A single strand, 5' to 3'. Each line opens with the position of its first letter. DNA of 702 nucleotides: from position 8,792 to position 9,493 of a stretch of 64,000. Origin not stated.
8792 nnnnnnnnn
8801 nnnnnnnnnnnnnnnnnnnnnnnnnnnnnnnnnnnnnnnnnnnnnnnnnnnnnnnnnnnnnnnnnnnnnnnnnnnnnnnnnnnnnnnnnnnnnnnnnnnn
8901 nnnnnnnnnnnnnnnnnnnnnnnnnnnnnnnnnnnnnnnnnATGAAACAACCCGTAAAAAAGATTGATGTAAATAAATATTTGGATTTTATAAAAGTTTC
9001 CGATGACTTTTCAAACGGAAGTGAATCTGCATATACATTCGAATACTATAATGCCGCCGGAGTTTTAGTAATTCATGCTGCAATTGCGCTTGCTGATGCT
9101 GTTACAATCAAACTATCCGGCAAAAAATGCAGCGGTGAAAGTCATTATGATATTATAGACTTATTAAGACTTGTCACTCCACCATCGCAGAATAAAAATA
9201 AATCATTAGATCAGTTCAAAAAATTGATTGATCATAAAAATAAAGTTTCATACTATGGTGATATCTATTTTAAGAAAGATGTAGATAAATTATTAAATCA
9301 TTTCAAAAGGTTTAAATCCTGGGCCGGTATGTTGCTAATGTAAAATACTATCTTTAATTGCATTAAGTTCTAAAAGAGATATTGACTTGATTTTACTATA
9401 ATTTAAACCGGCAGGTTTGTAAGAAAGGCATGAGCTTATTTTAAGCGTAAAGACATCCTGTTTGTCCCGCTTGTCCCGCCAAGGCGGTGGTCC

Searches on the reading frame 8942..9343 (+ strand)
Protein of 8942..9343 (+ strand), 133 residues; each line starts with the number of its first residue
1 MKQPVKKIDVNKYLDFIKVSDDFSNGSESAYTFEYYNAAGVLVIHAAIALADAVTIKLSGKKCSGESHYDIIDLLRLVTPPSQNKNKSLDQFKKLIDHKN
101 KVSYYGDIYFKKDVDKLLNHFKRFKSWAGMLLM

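Call 6: search_protein_families(library=pfam, proteins=[window:8942-9343:+])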
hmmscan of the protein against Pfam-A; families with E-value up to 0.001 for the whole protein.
window:8942-9343:+ (133 aa): 0 families

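Call 82: search_protein_families(library=pfam, proteins=[window:8942-9343:+], max_evalue=0.01)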
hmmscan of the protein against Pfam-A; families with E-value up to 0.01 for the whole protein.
window:8942-9343:+ (133 aa): 1 family
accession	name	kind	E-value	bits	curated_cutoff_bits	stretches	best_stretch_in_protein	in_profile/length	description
PF05168.19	HEPN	-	0.0022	18.6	22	1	17-128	5-114/117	HEPN domain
